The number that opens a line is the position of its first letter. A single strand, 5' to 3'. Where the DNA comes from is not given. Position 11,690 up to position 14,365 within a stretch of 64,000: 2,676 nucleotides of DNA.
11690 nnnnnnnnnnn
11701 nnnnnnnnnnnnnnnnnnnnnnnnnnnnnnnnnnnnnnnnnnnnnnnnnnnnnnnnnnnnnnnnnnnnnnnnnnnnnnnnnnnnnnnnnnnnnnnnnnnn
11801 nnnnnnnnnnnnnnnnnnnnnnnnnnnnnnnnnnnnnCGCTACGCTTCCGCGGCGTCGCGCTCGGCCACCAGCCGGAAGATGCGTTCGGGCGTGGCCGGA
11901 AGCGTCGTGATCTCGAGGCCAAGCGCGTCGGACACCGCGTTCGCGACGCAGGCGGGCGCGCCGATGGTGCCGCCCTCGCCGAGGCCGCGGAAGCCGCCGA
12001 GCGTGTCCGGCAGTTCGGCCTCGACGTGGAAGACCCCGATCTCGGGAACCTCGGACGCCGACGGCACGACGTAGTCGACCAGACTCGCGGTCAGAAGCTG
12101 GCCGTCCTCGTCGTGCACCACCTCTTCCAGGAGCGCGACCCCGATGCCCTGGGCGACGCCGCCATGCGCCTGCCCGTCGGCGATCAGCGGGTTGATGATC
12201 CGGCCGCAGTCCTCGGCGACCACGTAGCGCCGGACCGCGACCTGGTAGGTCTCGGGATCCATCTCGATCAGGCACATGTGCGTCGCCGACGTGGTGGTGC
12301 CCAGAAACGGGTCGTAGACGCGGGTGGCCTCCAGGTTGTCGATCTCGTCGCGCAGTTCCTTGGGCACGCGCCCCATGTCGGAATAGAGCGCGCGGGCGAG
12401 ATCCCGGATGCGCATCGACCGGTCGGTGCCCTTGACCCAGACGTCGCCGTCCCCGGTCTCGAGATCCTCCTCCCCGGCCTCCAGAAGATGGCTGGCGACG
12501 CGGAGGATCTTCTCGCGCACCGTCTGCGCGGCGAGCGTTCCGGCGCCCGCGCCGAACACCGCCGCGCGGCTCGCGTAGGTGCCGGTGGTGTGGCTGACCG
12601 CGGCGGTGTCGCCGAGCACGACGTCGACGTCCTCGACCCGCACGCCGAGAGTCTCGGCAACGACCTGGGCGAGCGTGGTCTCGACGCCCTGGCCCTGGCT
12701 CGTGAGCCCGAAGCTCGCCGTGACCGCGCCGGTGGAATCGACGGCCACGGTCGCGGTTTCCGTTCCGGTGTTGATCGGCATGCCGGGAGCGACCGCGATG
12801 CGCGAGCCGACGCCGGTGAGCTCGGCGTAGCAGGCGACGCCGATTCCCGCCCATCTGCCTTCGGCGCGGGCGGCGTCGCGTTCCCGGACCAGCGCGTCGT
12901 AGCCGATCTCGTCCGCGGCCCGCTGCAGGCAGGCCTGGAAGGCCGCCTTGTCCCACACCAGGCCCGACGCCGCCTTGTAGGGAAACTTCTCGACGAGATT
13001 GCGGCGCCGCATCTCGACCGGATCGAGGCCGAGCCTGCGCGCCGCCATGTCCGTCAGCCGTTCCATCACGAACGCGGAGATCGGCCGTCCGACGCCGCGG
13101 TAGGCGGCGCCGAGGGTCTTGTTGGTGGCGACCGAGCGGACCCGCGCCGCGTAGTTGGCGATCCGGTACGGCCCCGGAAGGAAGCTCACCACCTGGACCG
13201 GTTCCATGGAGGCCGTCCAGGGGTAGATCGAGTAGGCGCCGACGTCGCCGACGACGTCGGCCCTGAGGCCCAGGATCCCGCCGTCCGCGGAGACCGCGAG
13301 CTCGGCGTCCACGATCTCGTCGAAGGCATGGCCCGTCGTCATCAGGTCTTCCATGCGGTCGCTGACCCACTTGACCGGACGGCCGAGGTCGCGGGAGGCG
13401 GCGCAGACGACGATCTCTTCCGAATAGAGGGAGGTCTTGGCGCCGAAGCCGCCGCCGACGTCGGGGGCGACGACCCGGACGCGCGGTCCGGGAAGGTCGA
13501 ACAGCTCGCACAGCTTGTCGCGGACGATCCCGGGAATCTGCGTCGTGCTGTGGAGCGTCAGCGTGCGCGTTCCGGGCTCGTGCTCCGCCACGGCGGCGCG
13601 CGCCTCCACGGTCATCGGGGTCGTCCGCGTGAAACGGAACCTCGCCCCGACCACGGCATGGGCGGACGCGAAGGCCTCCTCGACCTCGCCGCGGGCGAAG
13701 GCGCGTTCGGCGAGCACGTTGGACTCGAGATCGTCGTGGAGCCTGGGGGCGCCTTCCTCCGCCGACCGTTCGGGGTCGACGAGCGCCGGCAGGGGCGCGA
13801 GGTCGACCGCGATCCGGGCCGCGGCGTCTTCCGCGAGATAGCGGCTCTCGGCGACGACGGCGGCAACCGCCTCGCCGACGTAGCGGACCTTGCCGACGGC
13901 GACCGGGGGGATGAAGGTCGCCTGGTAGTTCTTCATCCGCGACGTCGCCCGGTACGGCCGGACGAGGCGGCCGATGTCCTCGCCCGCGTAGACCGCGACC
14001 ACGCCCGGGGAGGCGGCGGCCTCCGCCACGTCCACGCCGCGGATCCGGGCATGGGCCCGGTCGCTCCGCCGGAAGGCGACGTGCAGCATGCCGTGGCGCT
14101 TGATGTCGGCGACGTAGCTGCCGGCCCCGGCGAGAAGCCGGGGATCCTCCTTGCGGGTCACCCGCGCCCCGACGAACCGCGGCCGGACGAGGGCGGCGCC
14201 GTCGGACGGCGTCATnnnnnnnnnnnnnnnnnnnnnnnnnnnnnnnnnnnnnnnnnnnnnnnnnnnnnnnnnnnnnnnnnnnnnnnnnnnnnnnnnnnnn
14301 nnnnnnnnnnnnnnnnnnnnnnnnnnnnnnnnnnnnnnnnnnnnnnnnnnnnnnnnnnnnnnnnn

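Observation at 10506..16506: Operon: extradiol ring-cleavage dioxygenase – CoxM/S/L-type molybdenum hydroxylase – MFS transporter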

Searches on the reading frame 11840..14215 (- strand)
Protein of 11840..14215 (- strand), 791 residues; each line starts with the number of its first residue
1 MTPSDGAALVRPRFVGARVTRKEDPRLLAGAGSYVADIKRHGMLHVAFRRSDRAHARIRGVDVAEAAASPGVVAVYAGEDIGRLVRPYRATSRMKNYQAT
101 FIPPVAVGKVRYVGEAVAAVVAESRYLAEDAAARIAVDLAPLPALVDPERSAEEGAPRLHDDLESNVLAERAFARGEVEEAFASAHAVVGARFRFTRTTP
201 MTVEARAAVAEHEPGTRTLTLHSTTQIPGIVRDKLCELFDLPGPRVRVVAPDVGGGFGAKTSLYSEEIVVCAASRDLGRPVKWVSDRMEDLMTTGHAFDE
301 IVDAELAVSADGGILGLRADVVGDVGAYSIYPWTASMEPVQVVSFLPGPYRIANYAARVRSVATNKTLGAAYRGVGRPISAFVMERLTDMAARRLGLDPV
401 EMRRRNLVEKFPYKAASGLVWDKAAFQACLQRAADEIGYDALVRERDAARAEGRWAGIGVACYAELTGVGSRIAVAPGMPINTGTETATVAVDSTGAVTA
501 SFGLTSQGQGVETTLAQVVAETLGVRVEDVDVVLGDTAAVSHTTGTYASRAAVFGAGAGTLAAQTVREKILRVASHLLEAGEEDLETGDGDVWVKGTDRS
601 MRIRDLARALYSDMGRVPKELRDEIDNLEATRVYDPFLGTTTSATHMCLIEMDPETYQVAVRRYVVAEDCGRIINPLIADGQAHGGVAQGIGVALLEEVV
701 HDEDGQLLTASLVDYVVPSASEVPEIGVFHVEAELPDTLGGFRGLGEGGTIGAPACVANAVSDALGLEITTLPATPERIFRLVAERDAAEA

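Call 7: search_protein_families(library=pfam, proteins=[window:11840-14215:-])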
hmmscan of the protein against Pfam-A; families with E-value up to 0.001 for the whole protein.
window:11840-14215:- (791 aa): 3 families
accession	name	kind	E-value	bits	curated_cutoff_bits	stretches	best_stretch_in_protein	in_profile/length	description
PF20256.3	MoCoBD_2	-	9.3e-78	262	27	1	433-724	2-283/283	Molybdopterin cofactor-binding domain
PF02738.23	MoCoBD_1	-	9.2e-72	241.5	27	1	159-407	1-244/244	Molybdopterin cofactor-binding domain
PF01315.27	Ald_Xan_dh_C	-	4.6e-23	82.1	31.3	1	30-143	2-110/110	Aldehyde oxidase and xanthine dehydrogenase, a/b hammerhead domain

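Call 8: search_protein_families(library=ncbifam, proteins=[window:11840-14215:-], max_evalue=0.00001)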
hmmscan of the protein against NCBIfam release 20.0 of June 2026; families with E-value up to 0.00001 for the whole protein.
window:11840-14215:- (791 aa): 13 families
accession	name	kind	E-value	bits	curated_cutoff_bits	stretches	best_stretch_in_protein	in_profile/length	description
NF041018.1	glyceraldDH_alpha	equivalog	4.3e-184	613.9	790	1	14-780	2-741/741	glyceraldehyde dehydrogenase subunit alpha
NF040766.1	CODH_aero_grp5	exception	7.1e-179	596.6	950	1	13-782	3-784/785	aerobic carbon-monoxide dehydrogenase large subunit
TIGR02416.1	CO_dehy_Mo_lg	equivalog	2.5e-155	518.7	991.15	1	23-780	1-768/770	aerobic carbon-monoxide dehydrogenase large subunit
NF043082.1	XdhA_XDHase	equivalog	1.5e-124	416.8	780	1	15-785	1-754/758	xanthine dehydrogenase subunit XdhA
NF007426.0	PRK09970.1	equivalog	2.6e-122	409.4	916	1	14-783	5-755/761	xanthine dehydrogenase molybdenum-binding subunit XdhA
TIGR03194.1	4hydrxCoA_A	equivalog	3.3e-116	389.5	994.55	1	29-782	11-745/746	4-hydroxybenzoyl-CoA reductase subunit alpha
TIGR03196.1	pucD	equivalog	4.8e-86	289.8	783.65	1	19-779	7-754/763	xanthine dehydrogenase subunit D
NF045668.1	pterin_aldehy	equivalog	3.3e-78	263.7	1100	1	29-780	189-901/905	molybdopterin-dependent aldehyde oxidoreductase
TIGR03311.1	Se_dep_XDH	equivalog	4.4e-75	253.3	830.45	2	15-575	162-683/848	selenium-dependent xanthine dehydrogenase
TIGR02965.1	xanthine_xdhB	equivalog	2.2e-72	244.4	849.5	1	25-782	11-753/758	xanthine dehydrogenase molybdopterin binding subunit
NF041671.1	peri_hyde_PaoC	equivalog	2.1e-66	224.8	1180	1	7-781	10-729/735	aldehyde oxidoreductase molybdenum-binding subunit PaoC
TIGR03313.1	Se_sel_red_Mo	hypoth_equivalog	4.7e-56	190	1101.9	2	174-781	360-947/951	molybdopterin-dependent oxidoreductase Mo/Fe-S-binding subunit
TIGR02969.1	mam_aldehyde_ox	subfamily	4.8e-37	127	1912.3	1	43-764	605-1278/1330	aldehyde oxidase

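Call 9: search_solved_structures(query=window:11840-14215:-, max_evalue=1e-20)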
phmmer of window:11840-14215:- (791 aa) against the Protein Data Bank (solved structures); distinct sequences matched with E-value up to 1e-20: 41.
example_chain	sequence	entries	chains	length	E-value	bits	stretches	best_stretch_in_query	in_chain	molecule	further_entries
1t3q_B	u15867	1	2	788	1e-170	573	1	10-787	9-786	quinoline 2-oxidoreductase large subunit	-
8uem_A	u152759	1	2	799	1.2e-143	483.5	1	17-783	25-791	Carbon monoxide dehydrogenase (Large chain), CoxL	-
7dqx_A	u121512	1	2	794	1.6e-126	426.8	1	11-782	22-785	6-hydroxypseudooxynicotine dehydrogenase complex subunit gamma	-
1n5w_B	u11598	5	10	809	2.3e-122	413.1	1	13-766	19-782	Carbon monoxide dehydrogenase large chain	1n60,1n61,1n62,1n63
1zxi_B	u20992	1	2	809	3.1e-122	412.7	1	13-766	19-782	Carbon monoxide dehydrogenase large chain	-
1ffu_B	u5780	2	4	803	5.2e-122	411.9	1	15-787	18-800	CUTL, MOLYBDOPROTEIN OF CARBON MONOXIDE DEHYDROGENASE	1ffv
4zoh_A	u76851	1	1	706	4.6e-103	349.3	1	14-778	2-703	Putative oxidoreductase molybdopterin-binding subunit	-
1rm6_A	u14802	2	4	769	3.3e-81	277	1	15-789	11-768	4-hydroxybenzoyl-CoA reductase alpha subunit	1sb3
1sij_A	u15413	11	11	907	1.9e-51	178.6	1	21-408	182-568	Aldehyde oxidoreductase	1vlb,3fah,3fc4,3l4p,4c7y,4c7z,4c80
5y6q_C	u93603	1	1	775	3.1e-46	161.4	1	17-779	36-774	Aldehyde oxidase large subunit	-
2w55_B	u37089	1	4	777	1.3e-44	156.1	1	29-781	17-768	XANTHINE DEHYDROGENASE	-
1jro_B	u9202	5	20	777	1.5e-44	155.9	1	29-781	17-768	xanthine dehydrogenase, chain B | XANTHINE DEHYDROGENASE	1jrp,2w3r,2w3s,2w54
1dgj_A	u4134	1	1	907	6.9e-42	147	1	28-566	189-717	ALDEHYDE OXIDOREDUCTASE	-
5g5g_C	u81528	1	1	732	5e-37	131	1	53-780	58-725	PUTATIVE XANTHINE DEHYDROGENASE YAGS FAD-BINDING SUBUNIT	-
3hrd_A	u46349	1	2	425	6.4e-37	130.6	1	26-425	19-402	Nicotinate dehydrogenase large molybdopterin subunit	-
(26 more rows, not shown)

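Call 11: find_homologous_proteins(query=window:11840-14215:-, max_evalue=1e-50)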
Query window:11840-14215:- (791 aa): 7290 proteins with E <= 1e-50 among 8000 candidates; the best 120 are listed.
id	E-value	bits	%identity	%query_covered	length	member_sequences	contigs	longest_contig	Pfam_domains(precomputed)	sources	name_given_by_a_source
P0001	0.0e+0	1722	100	100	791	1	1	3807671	PF02738.24,PF20256.4,PF01315.28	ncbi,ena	-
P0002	0.0e+0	1501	87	99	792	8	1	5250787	PF02738.24,PF20256.4,PF01315.28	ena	-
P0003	0.0e+0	1490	87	99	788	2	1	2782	PF02738.24,PF20256.4,PF01315.28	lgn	-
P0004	0.0e+0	1392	78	99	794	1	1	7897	PF02738.24,PF20256.4,PF01315.28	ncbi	-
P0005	0.0e+0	1392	78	99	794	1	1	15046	PF02738.24,PF20256.4,PF01315.28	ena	-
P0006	0.0e+0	1392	78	99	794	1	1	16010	PF02738.24,PF20256.4,PF01315.28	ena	-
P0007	0.0e+0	1392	78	99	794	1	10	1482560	PF02738.24,PF20256.4,PF01315.28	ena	-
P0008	0.0e+0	1391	78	99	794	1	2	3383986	PF02738.24,PF20256.4,PF01315.28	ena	-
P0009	0.0e+0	1390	78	99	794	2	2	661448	PF02738.24,PF20256.4,PF01315.28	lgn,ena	-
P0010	0.0e+0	1388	79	99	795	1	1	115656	PF02738.24,PF20256.4,PF01315.28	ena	-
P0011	0.0e+0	1388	79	99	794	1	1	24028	PF02738.24,PF20256.4,PF01315.28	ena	-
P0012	0.0e+0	1387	78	99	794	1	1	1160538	PF02738.24,PF20256.4,PF01315.28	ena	-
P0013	0.0e+0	1384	78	100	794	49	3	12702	PF02738.24,PF20256.4,PF01315.28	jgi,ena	-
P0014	0.0e+0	1378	78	99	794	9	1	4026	PF02738.24,PF20256.4,PF01315.28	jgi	jgi:carbon-monoxide dehydrogenase large subunit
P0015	0.0e+0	1376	77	99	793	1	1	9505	PF02738.24,PF20256.4,PF01315.28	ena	-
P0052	0.0e+0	1322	76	99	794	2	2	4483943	PF02738.24,PF20256.4,PF01315.28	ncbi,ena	-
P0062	0.0e+0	1158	67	99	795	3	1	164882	PF02738.24,PF20256.4,PF01315.28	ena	-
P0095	0.0e+0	1095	64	98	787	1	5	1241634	PF02738.24,PF20256.4,PF01315.28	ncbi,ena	-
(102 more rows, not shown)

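Call 12: find_encoding_contigs(protein=P0001, flank=10000, max_places=3)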
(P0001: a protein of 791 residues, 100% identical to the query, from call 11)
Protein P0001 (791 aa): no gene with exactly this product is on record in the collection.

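Call 13: find_encoding_contigs(protein=P0002, flank=10000, max_places=3)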
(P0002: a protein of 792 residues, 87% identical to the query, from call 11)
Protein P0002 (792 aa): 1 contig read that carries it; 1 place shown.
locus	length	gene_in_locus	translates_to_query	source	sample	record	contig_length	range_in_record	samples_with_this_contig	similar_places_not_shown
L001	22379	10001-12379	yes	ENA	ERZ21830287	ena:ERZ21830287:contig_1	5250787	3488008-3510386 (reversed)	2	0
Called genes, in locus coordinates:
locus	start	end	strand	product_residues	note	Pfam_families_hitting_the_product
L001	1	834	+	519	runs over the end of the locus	PF27207:Y4lR_2nd, PF27203:Y4lR_C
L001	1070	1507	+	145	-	PF04828:GFA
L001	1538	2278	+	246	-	PF17645:Amdase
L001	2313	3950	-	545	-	PF02776:TPP_enzyme_N, PF00205:TPP_enzyme_M, PF02775:TPP_enzyme_C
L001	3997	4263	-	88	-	-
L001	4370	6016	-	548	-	PF01149:Fapy_DNA_glyco, PF06831:H2TH, PF06827:zf-FPG_IleRS (weak)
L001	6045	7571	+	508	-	PF03109:ABC1, PF27536:UbiB_helical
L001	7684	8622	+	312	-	PF13669:Glyoxalase_4 (faint), PF00903:Glyoxalase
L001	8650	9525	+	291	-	PF00941:FAD_binding_5, PF03450:CO_deh_flav_C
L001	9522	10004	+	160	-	PF00111:Fer2, PF13085:Fer2_3 (weak), PF01799:Fer2_2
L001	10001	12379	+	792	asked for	PF01315:Ald_Xan_dh_C, PF02738:MoCoBD_1, PF20256:MoCoBD_2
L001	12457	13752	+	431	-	PF01029:NusB, PF01189:Methyltr_RsmB-F, PF13649:Methyltransf_25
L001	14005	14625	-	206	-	PF14103:DUF4276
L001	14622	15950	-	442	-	PF02463:SMC_N (faint), PF11398:DUF2813 (faint), PF13304:AAA_21, PF13175:AAA_15 (weak)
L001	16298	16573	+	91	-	PF04014:MazE_antitoxin (weak)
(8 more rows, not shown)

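Call 14: find_encoding_contigs(protein=P0008, flank=8000, max_places=2)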
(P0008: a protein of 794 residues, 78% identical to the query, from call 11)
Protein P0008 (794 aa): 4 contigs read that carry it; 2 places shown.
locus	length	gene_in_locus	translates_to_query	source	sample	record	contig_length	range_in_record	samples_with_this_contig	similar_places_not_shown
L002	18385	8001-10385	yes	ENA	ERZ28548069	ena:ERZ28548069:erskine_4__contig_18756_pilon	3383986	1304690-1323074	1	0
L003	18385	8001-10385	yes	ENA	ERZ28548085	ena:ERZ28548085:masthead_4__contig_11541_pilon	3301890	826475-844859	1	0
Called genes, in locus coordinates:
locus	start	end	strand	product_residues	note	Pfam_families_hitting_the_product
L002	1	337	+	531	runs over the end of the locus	PF20695:UbiD_N (faint), PF01977:UbiD, PF20696:UbiD_C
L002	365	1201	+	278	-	PF02798:GST_N (weak), PF00043:GST_C (weak), PF13410:GST_C_2 (weak)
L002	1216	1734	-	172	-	PF07883:Cupin_2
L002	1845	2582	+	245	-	PF02627:CMD (faint)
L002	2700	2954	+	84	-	-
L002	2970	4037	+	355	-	PF00296:Bac_luciferase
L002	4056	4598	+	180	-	-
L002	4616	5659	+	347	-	PF02492:cobW, PF07683:CobW_C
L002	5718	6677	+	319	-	PF13669:Glyoxalase_4 (faint), PF00903:Glyoxalase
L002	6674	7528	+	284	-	PF00941:FAD_binding_5, PF03450:CO_deh_flav_C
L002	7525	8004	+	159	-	PF00111:Fer2 (weak), PF13085:Fer2_3 (weak), PF01799:Fer2_2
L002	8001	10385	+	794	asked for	PF01315:Ald_Xan_dh_C, PF02738:MoCoBD_1, PF20256:MoCoBD_2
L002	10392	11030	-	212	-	PF01425:Amidase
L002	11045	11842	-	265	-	PF01425:Amidase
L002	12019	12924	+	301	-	PF00501:AMP-binding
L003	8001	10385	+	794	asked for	PF01315:Ald_Xan_dh_C, PF02738:MoCoBD_1, PF20256:MoCoBD_2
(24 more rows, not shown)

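Call 15: find_encoding_contigs(protein=P0052, flank=8000, max_places=2)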
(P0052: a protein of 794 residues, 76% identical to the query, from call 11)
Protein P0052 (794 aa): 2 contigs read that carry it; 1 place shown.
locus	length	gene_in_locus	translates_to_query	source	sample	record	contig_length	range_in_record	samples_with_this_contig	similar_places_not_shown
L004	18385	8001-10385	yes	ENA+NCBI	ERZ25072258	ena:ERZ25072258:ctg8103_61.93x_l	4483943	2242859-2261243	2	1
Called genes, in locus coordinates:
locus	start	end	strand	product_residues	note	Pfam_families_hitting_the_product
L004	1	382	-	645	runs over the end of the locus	PF13292:DXP_synthase_N, PF02779:Transket_pyr, PF02780:Transketolase_C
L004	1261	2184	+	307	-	PF00348:polyprenyl_synt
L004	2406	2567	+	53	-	-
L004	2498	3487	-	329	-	PF08240:ADH_N, PF00107:ADH_zinc_N, PF13602:ADH_zinc_N_2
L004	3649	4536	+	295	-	PF00753:Lactamase_B, PF23023:Anti-Pycsar_Apyc1 (weak)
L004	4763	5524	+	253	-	-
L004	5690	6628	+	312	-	PF13669:Glyoxalase_4 (faint), PF22677:Ble-like_N (faint), PF00903:Glyoxalase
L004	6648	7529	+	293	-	PF00941:FAD_binding_5, PF03450:CO_deh_flav_C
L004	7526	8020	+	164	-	PF00111:Fer2, PF01799:Fer2_2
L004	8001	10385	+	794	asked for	PF01315:Ald_Xan_dh_C, PF02738:MoCoBD_1, PF20256:MoCoBD_2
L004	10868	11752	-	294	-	PF12728:HTH_17, PF12727:PBP_like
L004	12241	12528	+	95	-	-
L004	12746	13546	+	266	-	PF23023:Anti-Pycsar_Apyc1, PF00753:Lactamase_B, PF12706:Lactamase_B_2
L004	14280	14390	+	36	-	-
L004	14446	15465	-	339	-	PF02492:cobW, PF07683:CobW_C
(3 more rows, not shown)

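Call 16: find_encoding_contigs(protein=P0062, flank=8000, max_places=2)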
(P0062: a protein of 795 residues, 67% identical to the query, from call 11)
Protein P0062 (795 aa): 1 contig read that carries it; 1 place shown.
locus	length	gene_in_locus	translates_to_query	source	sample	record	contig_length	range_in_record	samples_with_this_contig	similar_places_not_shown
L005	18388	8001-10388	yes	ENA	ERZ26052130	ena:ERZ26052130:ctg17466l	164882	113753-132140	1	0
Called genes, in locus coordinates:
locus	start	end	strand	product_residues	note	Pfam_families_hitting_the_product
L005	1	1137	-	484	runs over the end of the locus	PF11794:HpaB_N, PF03241:HpaB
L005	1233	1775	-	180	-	PF02627:CMD (weak)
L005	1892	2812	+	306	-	PF13534:Fer4_17 (faint), PF12838:Fer4_7 (weak), PF13484:Fer4_16 (faint)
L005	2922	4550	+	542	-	PF00732:GMC_oxred_N, PF05199:GMC_oxred_C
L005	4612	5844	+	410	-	PF00083:Sugar_tr, PF07690:MFS_1, PF13347:MFS_2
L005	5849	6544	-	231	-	PF00857:Isochorismatase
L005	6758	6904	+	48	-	PF10262:Rdx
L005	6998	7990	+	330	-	PF08240:ADH_N, PF00107:ADH_zinc_N, PF13602:ADH_zinc_N_2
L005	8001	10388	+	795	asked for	PF01315:Ald_Xan_dh_C, PF02738:MoCoBD_1, PF20256:MoCoBD_2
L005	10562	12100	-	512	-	PF00501:AMP-binding, PF13193:AMP-binding_C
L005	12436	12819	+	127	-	-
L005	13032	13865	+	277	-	PF05721:PhyH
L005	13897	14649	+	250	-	PF00106:adh_short, PF23441:SDR (weak), PF08659:KR, PF13561:adh_short_C2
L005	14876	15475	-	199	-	PF11157:DUF2937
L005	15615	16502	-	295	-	PF00753:Lactamase_B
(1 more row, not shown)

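Call 17: find_encoding_contigs(protein=P0095, flank=8000, max_places=2)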
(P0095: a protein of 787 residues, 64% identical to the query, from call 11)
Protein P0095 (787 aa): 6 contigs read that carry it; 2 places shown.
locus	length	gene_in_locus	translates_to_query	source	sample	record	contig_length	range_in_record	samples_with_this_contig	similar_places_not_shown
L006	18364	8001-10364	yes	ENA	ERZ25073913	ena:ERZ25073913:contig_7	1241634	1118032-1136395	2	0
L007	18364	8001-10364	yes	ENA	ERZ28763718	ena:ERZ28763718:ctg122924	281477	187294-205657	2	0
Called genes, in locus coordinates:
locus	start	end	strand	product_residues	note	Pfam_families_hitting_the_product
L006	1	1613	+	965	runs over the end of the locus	PF01315:Ald_Xan_dh_C, PF02738:MoCoBD_1, PF20256:MoCoBD_2, PF03364:Polyketide_cyc, PF06240:COXG, PF10604:Polyketide_cyc2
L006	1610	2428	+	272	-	PF00941:FAD_binding_5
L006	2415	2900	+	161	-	PF00111:Fer2, PF01799:Fer2_2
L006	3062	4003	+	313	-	PF00515:TPR_1 (weak), PF07719:TPR_2 (weak), PF13414:TPR_11 (weak), PF13371:TPR_9 (weak), PF13432:TPR_16, PF13424:TPR_12 (weak), PF00515:TPR_1, PF13414:TPR_11, +17 more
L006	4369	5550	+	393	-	PF00501:AMP-binding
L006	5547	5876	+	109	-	PF13193:AMP-binding_C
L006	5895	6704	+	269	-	PF00378:ECH_1, PF16113:ECH_2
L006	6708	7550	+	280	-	PF00941:FAD_binding_5, PF03450:CO_deh_flav_C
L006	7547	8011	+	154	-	PF00111:Fer2, PF01799:Fer2_2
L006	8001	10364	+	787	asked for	PF01315:Ald_Xan_dh_C, PF02738:MoCoBD_1, PF20256:MoCoBD_2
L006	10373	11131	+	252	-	PF00106:adh_short, PF08659:KR, PF13561:adh_short_C2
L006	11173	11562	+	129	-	PF01042:Ribonuc_L-PSP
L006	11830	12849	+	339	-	PF12760:Zn_ribbon_IS1595, PF12762:DDE_Tnp_IS1595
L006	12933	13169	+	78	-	-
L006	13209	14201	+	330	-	PF13936:HTH_38, PF00665:rve (weak)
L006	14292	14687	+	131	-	PF12706:Lactamase_B_2 (weak), PF13483:Lactamase_B_3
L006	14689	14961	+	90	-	PF01810:LysE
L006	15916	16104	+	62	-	-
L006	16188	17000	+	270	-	-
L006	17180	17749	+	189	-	-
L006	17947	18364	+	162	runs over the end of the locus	-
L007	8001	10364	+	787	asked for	PF01315:Ald_Xan_dh_C, PF02738:MoCoBD_1, PF20256:MoCoBD_2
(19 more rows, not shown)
